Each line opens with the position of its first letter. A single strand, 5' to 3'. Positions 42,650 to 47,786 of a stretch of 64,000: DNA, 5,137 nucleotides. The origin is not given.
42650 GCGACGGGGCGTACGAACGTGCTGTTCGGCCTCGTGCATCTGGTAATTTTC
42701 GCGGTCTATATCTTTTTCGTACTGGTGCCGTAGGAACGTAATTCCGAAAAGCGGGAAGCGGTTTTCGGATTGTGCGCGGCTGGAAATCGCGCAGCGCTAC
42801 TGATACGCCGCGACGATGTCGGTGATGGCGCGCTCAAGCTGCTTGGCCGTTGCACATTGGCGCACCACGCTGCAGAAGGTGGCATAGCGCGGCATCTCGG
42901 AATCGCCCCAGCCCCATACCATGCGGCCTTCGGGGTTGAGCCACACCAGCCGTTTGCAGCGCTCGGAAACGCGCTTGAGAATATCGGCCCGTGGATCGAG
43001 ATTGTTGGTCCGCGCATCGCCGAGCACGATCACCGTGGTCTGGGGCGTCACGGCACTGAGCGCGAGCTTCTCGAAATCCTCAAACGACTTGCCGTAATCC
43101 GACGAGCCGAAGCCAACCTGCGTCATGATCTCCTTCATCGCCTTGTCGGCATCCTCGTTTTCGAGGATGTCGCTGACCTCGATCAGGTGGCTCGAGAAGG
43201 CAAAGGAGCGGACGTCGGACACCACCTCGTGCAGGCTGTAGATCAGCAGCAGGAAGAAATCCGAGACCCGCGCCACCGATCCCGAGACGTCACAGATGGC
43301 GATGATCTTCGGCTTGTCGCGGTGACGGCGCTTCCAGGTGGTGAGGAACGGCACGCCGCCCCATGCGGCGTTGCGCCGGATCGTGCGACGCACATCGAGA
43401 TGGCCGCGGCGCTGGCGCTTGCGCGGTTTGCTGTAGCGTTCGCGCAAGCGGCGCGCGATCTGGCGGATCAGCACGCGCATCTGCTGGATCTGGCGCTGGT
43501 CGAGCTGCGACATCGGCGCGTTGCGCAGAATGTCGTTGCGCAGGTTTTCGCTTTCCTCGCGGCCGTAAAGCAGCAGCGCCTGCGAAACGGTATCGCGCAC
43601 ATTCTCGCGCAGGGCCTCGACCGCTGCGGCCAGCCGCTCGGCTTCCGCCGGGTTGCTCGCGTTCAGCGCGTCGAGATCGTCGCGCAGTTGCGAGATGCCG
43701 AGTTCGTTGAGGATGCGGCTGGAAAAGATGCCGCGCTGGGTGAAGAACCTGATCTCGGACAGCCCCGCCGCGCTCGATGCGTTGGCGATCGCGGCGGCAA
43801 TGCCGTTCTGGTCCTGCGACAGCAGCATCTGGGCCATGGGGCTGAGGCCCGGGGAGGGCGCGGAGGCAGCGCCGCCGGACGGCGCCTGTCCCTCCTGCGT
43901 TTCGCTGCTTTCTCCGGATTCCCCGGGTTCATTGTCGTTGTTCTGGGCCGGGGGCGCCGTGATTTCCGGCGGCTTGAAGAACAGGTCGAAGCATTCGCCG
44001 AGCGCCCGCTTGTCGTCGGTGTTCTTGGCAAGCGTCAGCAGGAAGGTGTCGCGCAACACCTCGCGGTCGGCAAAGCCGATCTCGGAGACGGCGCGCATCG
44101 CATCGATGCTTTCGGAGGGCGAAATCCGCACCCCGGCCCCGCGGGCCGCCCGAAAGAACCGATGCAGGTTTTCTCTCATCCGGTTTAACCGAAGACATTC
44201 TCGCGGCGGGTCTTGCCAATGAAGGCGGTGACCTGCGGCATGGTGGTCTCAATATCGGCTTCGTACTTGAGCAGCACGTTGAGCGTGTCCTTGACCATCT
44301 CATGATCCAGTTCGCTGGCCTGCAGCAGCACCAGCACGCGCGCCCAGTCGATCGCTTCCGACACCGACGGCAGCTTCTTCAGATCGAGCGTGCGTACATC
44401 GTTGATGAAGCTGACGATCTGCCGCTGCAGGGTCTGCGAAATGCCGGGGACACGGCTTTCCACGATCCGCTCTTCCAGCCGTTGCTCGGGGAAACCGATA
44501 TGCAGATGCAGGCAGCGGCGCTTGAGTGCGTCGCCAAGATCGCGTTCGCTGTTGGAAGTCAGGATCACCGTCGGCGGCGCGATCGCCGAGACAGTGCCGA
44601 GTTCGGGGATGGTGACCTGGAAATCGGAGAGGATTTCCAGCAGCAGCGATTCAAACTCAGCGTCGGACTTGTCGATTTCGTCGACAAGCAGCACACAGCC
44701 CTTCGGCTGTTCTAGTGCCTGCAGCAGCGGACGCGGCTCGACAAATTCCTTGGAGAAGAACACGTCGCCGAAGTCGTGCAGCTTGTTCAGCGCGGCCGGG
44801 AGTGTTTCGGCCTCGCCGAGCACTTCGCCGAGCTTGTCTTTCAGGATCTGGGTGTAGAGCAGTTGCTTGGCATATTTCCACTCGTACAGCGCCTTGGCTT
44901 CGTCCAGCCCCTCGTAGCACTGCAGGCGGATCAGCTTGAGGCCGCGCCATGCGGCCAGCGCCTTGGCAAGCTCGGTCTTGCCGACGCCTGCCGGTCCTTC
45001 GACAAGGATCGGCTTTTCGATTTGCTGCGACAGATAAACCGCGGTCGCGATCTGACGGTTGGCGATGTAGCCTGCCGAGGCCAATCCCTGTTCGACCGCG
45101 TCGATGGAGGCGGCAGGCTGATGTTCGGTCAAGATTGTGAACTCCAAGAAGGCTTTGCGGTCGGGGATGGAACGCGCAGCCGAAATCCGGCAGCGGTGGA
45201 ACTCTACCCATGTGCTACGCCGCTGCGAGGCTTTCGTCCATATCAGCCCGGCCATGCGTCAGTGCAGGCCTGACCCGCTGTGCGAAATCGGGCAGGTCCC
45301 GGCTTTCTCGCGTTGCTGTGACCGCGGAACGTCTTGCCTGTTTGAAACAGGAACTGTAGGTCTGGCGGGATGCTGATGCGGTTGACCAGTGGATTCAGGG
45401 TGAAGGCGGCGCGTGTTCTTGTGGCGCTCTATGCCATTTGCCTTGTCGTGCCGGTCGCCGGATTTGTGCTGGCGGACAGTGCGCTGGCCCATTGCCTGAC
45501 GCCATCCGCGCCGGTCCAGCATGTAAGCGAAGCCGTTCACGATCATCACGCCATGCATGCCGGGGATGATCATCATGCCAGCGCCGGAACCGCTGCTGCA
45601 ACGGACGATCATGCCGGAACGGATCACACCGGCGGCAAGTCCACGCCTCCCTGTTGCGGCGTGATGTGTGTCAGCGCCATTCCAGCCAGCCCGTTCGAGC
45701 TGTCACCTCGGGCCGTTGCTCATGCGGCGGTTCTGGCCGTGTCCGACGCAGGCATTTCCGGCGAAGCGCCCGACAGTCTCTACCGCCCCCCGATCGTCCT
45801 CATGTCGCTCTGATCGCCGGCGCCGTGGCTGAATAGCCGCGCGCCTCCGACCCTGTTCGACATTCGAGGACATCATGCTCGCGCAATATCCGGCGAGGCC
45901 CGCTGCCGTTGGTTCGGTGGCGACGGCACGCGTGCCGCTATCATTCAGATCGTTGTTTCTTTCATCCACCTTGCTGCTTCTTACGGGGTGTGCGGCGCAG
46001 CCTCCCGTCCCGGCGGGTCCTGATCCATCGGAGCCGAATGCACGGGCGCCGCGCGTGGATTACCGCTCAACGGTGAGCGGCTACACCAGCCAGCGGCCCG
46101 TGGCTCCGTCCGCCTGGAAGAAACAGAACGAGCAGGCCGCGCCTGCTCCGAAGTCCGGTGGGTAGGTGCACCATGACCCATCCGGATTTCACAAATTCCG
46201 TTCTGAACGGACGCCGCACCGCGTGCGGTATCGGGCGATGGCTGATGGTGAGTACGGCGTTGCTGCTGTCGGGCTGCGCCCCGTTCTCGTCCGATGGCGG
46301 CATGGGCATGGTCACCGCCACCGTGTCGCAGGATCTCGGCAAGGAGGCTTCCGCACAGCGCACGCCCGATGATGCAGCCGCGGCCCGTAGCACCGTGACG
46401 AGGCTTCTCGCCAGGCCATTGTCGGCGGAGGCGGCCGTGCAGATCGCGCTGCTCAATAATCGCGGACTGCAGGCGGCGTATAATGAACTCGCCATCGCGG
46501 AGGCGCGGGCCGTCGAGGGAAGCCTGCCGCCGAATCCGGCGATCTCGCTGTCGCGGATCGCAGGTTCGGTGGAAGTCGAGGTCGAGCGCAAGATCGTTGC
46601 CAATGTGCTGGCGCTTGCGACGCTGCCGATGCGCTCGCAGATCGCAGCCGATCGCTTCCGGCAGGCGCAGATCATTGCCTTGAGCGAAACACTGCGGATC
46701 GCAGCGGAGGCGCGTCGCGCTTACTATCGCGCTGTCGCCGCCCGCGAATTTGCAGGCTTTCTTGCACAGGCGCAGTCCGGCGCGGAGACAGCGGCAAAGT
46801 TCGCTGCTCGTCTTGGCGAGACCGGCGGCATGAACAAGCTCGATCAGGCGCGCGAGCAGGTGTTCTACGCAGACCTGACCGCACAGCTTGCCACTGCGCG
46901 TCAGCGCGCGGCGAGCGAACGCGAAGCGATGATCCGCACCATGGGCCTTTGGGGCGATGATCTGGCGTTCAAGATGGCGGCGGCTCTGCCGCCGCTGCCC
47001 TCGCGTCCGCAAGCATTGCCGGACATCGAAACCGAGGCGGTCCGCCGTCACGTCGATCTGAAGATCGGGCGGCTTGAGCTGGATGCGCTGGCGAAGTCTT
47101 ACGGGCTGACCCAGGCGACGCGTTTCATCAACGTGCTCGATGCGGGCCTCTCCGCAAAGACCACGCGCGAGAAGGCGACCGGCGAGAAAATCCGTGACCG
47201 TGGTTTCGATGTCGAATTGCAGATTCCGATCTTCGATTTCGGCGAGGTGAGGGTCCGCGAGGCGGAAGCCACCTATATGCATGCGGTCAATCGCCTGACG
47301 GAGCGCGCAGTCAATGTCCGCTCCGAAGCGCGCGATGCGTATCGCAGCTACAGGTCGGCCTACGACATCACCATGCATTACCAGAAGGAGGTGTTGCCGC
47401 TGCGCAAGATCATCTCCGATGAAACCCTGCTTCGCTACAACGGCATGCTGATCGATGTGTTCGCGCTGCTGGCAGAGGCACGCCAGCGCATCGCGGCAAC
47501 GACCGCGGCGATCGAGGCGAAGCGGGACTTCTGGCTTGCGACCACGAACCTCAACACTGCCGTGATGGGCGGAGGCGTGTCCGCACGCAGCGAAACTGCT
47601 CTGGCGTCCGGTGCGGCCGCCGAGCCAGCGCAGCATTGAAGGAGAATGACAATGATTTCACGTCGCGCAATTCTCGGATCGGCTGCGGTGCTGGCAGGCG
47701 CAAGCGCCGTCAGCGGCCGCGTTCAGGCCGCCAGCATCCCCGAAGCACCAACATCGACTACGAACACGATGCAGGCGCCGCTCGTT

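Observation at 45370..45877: Candidate ribosome-stalling copper switch: RPP leader peptide coupled to an RBS-sequestering stem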

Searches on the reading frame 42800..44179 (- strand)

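Call 3: search_protein_families(library=pfam, proteins=[window:42800-44179:-], max_evalue=0.1)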
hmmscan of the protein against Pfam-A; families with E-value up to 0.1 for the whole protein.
window:42800-44179:- (460 aa): 1 family
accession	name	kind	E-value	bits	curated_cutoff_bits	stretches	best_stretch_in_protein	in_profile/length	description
PF05762.20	VWA_CoxE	-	9.5e-42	143.4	26.4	1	238-449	5-220/222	VWA domain containing CoxE-like protein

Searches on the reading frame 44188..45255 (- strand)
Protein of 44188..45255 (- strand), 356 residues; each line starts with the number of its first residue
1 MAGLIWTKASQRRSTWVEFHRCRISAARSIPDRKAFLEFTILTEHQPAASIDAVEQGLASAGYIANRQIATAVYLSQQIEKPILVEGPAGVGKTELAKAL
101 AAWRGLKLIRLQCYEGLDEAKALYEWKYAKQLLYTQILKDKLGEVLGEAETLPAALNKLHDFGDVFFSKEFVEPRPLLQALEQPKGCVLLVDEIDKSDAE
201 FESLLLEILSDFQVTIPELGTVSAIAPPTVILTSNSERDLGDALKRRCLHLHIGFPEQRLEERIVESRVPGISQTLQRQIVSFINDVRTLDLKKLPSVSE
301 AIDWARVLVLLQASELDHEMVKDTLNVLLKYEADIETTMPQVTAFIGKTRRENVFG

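Call 3: search_protein_families(library=pfam, proteins=[window:44188-45255:-], max_evalue=0.1)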
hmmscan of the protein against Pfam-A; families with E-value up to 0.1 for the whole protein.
window:44188-45255:- (356 aa): 17 families
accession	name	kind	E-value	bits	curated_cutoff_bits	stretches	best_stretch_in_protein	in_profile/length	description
PF07728.20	AAA_5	-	2.2e-11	44.4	22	1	83-248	2-139/139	AAA domain (dynein-related subfamily)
PF00004.35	AAA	-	2.5e-09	38.1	21.2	1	83-251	1-125/131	ATPase family associated with various cellular activities (AAA)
PF07724.20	AAA_2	-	1.6e-06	28.7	27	1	177-236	67-125/166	AAA domain (Cdc48 subfamily)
PF07726.17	AAA_3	-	2.1e-06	28.1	27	1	188-235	65-111/131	ATPase family associated with various cellular activities (AAA)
PF13191.12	AAA_16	-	2.1e-05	25.5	32.6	1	81-210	25-157/167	AAA ATPase domain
PF13401.12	AAA_22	-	5.9e-05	23.8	27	1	81-208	6-107/130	AAA domain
PF00158.32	Sigma54_activat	-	0.00063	19.9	20.2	0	72-102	14-44/168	Sigma-54 interaction domain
PF05496.18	RuvB_N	-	0.00094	19.4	27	0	81-103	34-56/159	Holliday junction DNA helicase RuvB P-loop domain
PF20720.3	nSTAND3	-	0.0029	17.8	27.2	1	80-134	17-70/155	Novel STAND NTPase 3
PF05729.18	NACHT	-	0.0054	17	26.7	1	82-101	2-21/167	NACHT domain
PF13238.12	AAA_18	-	0.0059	17.5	29.4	1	83-127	1-42/128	AAA domain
PF21506.2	Knl-2-like_dom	-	0.0086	16.4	27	1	288-325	13-48/54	Kinetochore null protein 2-like domain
PF12774.13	AAA_6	-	0.0098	15.4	25.2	1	85-119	37-71/327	Hydrolytic ATP binding site of dynein motor region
PF13604.12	AAA_30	-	0.012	15.9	27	1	67-200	5-103/191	AAA domain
PF14532.12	Sigma54_activ_2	-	0.018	15.7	25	0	70-105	11-46/138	Sigma-54 interaction domain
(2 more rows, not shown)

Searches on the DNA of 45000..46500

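Call 44: search_rna_families(source=window, start=45000, end=46500, threshold=evalue, max_evalue=1)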
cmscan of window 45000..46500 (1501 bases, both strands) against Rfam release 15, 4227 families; matches with E-value up to 1: 0.
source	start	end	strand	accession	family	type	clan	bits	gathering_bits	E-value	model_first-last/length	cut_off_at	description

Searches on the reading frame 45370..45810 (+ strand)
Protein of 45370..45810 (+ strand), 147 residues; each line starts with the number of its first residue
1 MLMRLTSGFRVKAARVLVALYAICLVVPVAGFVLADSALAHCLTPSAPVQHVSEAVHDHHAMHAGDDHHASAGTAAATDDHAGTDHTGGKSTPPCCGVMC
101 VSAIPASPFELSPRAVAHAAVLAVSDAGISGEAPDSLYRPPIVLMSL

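Call 3: search_protein_families(library=pfam, proteins=[window:45370-45810:+], max_evalue=0.1)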
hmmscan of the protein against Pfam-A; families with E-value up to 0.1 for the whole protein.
window:45370-45810:+ (147 aa): 0 families

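Call 12: find_homologous_proteins(query=window:45370-45810:+, max_evalue=0.001)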
Query window:45370-45810:+ (147 aa): 48 proteins with E <= 0.001 among 258 candidates.
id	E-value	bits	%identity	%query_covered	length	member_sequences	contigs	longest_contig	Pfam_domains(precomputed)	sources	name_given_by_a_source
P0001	2.7e-88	311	100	100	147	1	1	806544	-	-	-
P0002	2.8e-83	295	96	100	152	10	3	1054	-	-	-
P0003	9.1e-67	242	81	99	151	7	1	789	-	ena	-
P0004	1.5e-63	231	76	99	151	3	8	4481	-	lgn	-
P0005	1.1e-61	225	75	100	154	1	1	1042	-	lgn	-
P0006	1.3e-61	225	76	100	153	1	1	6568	-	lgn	-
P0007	3.9e-61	223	71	100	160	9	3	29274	-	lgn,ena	-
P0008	1.8e-60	221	75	100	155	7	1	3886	-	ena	-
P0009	5.3e-60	220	75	100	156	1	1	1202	-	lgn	-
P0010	1.1e-58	215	75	100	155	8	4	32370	-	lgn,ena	-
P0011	1.5e-58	215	72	99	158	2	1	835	-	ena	-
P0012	1.9e-58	215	73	99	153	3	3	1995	-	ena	-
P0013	2.0e-58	214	75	99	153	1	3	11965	-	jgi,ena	-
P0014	1.6e-56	208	71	100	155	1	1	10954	-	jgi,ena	-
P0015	1.2e-55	205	70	99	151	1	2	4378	-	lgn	-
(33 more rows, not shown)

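Call 13: search_protein_families(library=ncbifam, proteins=[window:45370-45810:+], max_evalue=1)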
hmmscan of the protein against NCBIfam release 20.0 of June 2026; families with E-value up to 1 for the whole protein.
window:45370-45810:+ (147 aa): 2 families
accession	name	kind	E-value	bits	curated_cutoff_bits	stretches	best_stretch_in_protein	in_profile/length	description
NF033807.0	CopL_fam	subfamily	2.3e-05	25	40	1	22-142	8-128/129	CopL family metal-binding regulatory protein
NF050032.1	Rv1733c_fam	subfamily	0.0075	16.2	80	1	10-89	14-99/180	Rv1733c family protein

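Call 15: find_related_loci(query=A1, collection=genome_contigs, flank=6000)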
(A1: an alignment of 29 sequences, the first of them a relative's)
Query A1 (147 aa) in genome_contigs; peptide patterns used: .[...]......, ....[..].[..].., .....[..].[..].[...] (x = any residue, [..] = any of these).
137 stretches matched a pattern; 11 encode a relative of the query (tblastn E <= 1e-3); 11 distinct loci.
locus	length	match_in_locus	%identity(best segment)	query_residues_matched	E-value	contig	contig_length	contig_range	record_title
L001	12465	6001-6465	75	1-147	9e-65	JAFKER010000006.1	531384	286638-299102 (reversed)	MAG: Afipia sp. isolate SCN18_30_10_14_R1_B_60_16 SCN18_30_10_14_R1_B_scaffold_14, whole genome shotgun sequence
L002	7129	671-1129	82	1-147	7e-61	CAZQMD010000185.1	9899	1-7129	MAG TPA_asm: uncultured Afipia sp. isolate binchicken_co77_10 genome assembly, contig: NODE_7805_length_9899_cov_6.08523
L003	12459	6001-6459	69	1-147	1e-59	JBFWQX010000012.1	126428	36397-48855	MAG: Afipia sp. isolate CA_2019_TPBF_193 NODE_1336_length_126428_cov_14.521096_TPBF, whole genome shotgun sequence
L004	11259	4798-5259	64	1-147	9e-53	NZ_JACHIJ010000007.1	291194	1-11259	Afipia massiliensis strain DSM 17498 Ga0415284_07, whole genome shotgun sequence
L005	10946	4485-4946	63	1-147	1e-50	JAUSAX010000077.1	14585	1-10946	MAG: Afipia sp. isolate E6_metabat.bin.27 E6_k141_326224, whole genome shotgun sequence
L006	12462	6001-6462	61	1-147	8e-50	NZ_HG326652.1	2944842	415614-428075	Afipia birgiae 34632, whole genome shotgun sequence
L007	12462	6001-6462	62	1-147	1e-49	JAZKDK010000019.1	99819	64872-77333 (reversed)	MAG: Pseudomonadota bacterium isolate DC_HB_01_SPN181219-bin047 DCHB01SPN_B047_0_000000000019, whole genome shotgun sequ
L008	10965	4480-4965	56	1-147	3e-46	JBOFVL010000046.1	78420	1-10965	MAG: Afipia sp. isolate WFFMC_MAG_579 k139_5896_flag=0_multi=22.9944_len=78420, whole genome shotgun sequence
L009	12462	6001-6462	58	1-147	5e-45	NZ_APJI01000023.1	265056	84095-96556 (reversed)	Afipia sp. OHSU_II-C1 OHSU_II_C1_contig_23, whole genome shotgun sequence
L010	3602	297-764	55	1-147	1e-42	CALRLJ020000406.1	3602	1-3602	MAG: Sediminibacterium ginsengisoli isolate JJ-JE51-08-7-mx-bin542 genome assembly, contig: JJ-RD213-32-C761, whole geno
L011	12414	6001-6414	38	1-147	3e-12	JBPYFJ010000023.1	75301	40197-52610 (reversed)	MAG: Xanthobacteraceae bacterium isolate Bin.016.fastaField_pasture_P3 k127_1767504, whole genome shotgun sequence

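Call 19: find_related_loci(query=A1, collection=metagenome_contigs, flank=1500)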
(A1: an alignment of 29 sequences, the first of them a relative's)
Query A1 (147 aa) in metagenome_contigs; peptide patterns used: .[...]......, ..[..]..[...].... (x = any residue, [..] = any of these).
121 stretches matched a pattern; 13 encode a relative of the query (tblastn E <= 1e-3); 13 distinct loci.
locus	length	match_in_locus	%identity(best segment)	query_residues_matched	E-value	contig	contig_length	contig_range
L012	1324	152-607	96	1-147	6e-97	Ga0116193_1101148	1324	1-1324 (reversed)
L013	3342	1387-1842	95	1-147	5e-90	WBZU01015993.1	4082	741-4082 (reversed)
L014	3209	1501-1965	75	1-147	2e-68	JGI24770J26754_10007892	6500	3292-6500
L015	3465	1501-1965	75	1-147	2e-68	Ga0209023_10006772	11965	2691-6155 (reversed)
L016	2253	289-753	75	1-147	1e-68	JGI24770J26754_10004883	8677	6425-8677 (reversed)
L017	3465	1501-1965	71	1-147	9e-62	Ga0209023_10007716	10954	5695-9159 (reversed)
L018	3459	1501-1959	69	1-147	6e-60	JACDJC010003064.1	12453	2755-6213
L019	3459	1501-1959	69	1-147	2e-59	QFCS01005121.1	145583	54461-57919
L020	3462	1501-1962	63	1-147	6e-52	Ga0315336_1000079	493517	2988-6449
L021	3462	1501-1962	61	1-147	3e-50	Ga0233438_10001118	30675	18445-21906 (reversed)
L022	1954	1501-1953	62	1-144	4e-49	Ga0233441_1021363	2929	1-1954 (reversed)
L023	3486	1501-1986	58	1-147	2e-47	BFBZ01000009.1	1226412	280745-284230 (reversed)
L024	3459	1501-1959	54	1-147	3e-43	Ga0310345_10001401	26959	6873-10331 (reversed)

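Call 59: search_protein_representatives(alignment_id=A1)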
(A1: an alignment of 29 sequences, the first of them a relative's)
Query: 29 sequences, 156 profile positions. Proteins with E-value up to 0.001 (for the whole library): 442; up to 1e-10: 217; up to 1e-30: 1. The best 150 are listed.
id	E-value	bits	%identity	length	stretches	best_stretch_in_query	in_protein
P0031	1.5e-70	252.5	-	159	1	1-156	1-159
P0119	2.4e-25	105.7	-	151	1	1-155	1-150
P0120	3.0e-23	98.8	-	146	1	1-152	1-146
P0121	3.4e-23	98.6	-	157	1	1-153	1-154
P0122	4.9e-23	98.1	-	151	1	1-156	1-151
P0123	1.6e-22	96.5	-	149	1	1-151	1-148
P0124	1.7e-22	96.4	-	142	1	1-155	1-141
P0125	3.8e-22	95.3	-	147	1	1-156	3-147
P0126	1.6e-21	93.2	-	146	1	1-156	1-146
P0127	5.7e-21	91.4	-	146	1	1-152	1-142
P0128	7.1e-21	91.1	-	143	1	4-155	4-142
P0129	1.2e-20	90.3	-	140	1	2-155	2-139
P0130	1.5e-20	90.1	-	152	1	1-151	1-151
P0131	2.5e-20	89.4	-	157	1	1-156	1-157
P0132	2.9e-20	89.1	-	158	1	1-151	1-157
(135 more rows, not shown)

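Call 66: search_protein_families(library=pfam, proteins=[L011:6807-8246:+, L011:8185-9636:+, L011:9654-10130:+, L011:10459-11340:+, L011:11170-12384:-, L011:5230-5922:+], max_evalue=0.001)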
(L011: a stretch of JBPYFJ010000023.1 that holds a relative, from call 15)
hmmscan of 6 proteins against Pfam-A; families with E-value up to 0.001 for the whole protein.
L011:6807-8246:+ (480 aa): 1 family
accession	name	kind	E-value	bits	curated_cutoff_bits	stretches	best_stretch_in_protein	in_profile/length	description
PF02321.23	OEP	-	5.2e-12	46.4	22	2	326-454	54-185/187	Outer membrane efflux protein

L011:8185-9636:+ (484 aa): 3 families
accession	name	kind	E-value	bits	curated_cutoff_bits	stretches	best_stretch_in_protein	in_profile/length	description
PF07732.21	Cu-oxidase_3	-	7.2e-41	139.4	21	1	110-219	8-118/119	Multicopper oxidase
PF07731.20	Cu-oxidase_2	-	7.1e-30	104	20.4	2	243-357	5-131/137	Multicopper oxidase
PF00394.28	Cu-oxidase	-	0.00031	21.3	21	1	270-351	61-140/157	Multicopper oxidase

L011:9654-10130:+ (159 aa): 3 families
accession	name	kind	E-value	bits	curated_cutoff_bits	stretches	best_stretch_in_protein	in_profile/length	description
PF13473.12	Cupredoxin_1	-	1.2e-09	38.6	27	1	39-158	16-104/104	Cupredoxin-like domain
PF00127.26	Copper-bind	-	4.4e-08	33.9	21.2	1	55-159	7-99/99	Copper binding proteins, plastocyanin/azurin family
PF23509.1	MSMEG_3727_PQQ-assoc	-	0.00053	19.9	27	0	51-96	45-90/152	MSMEG_3727, PQQ-associated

L011:10459-11340:+ (294 aa): 0 families

L011:11170-12384:- (404 aa): 3 families
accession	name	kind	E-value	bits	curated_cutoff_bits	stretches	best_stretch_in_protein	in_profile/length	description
PF08028.16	Acyl-CoA_dh_2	-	1.2e-31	110.2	22.7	1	241-368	1-133/134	Acyl-CoA dehydrogenase, C-terminal domain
PF00441.29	Acyl-CoA_dh_1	-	2.6e-13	50.8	22.4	1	245-363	20-133/150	Acyl-CoA dehydrogenase, C-terminal domain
PF02771.21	Acyl-CoA_dh_N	-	7e-06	26.8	22.9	1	11-108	4-103/113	Acyl-CoA dehydrogenase, N-terminal domain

L011:5230-5922:+ (231 aa): 2 families
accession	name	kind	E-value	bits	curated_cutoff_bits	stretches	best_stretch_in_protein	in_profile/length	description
PF00571.33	CBS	-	8.7e-31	106.5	24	2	94-146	1-54/57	CBS domain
PF04972.22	BON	-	1.5e-07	32.1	27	1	160-221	1-62/69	BON domain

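Call 73: predict_structure(alignment_id=A1)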
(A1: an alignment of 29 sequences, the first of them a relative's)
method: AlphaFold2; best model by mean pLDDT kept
length: 147 residues; sequences in the alignment: 29
mean_pLDDT: 48.2   pTM: 0.24
mean pLDDT of the five models: 48.2, 47.9, 46.2, 44.7, 44.4
residues with pLDDT >= 90: 0; 70-90: 20; 50-70: 20; < 50: 107
segments of 3 or more residues with pLDDT < 50: 41-108, 110-141, 143-147
pLDDT, mean of each block of 10 residues (from residue 1): 66 85 72 52 43 38 39 41 37 42 43 40 39 44 41
secondary structure, 60 per line:
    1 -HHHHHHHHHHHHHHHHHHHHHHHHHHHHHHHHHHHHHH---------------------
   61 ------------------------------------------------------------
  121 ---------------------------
elements in order: H2-39

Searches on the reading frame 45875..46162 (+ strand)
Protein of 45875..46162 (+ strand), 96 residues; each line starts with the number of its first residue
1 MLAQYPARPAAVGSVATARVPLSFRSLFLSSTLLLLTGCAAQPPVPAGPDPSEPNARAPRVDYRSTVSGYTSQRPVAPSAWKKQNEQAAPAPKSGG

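Call 3: search_protein_families(library=pfam, proteins=[window:45875-46162:+], max_evalue=0.1)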
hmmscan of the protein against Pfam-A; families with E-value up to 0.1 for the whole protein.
window:45875-46162:+ (96 aa): 0 families

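Call 13: search_protein_families(library=ncbifam, proteins=[window:45875-46162:+], max_evalue=1)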
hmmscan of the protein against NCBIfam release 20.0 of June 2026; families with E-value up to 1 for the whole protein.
window:45875-46162:+ (96 aa): 1 family
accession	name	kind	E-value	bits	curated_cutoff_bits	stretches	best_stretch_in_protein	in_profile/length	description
NF045839.1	blaOXA-18_like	exception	0.11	11.7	540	1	56-84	78-107/269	OXA-18 family class D beta-lactamase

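Call 55: find_homologous_proteins(query=window:45875-46162:+, max_evalue=0.001)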
Query window:45875-46162:+ (96 aa): 70 proteins with E <= 0.001 among 95 candidates.
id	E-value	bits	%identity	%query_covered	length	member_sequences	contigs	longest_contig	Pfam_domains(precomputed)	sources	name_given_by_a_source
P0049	4.6e-53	195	98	100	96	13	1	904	-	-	-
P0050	1.5e-45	171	87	99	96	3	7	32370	-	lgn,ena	-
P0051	8.5e-45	169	86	99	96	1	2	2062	-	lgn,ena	-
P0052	7.5e-41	156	83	99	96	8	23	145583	-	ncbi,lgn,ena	-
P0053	3.9e-40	154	81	99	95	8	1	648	-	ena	-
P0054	1.3e-39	152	82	100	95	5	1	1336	-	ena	-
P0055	3.8e-39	151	80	99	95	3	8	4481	-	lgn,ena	-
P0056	4.7e-38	147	79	100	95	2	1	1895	-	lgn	-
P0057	1.0e-37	146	77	100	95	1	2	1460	-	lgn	-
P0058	3.7e-35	138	75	97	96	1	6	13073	-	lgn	-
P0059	2.1e-34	135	75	99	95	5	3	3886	-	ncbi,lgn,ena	-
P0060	5.3e-34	134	74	99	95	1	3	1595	-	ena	-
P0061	6.3e-32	127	70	100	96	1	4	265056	-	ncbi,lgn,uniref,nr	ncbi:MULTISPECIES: hypothetical protein [unclassified Afipia]|uniref:hypothetical protein n=1 Tax=un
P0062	1.8e-31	126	69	99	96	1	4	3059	-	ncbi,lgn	-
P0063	2.0e-31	126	72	99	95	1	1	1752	-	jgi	-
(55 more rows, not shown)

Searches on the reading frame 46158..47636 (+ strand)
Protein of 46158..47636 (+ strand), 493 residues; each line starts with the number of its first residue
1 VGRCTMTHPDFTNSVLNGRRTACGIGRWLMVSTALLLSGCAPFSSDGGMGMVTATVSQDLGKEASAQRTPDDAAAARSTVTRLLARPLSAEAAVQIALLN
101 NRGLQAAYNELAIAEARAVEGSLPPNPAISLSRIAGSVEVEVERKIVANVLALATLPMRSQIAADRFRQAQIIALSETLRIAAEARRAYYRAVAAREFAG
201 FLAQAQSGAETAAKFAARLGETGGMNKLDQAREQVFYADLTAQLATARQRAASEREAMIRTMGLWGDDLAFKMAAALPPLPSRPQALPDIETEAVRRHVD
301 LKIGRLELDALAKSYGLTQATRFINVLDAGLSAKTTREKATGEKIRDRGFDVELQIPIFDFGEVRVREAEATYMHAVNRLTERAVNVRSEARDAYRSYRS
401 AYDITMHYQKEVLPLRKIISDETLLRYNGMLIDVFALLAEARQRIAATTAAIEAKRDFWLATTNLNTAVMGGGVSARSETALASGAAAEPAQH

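Call 3: search_protein_families(library=pfam, proteins=[window:46158-47636:+], max_evalue=0.1)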
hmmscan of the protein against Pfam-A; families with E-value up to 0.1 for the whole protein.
window:46158-47636:+ (493 aa): 2 families
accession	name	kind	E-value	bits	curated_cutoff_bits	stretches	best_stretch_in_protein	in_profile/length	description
PF02321.23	OEP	-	9.6e-15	55.3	22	1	290-468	4-185/187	Outer membrane efflux protein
PF13959.11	CTE_SPB4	-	0.00066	20.1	27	0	303-320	32-49/52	ATP-dependent rRNA helicase SPB4-like, C-terminal extension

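Call 13: search_protein_families(library=ncbifam, proteins=[window:46158-47636:+], max_evalue=1)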
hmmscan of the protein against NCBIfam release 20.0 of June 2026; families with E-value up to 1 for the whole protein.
window:46158-47636:+ (493 aa): 0 families
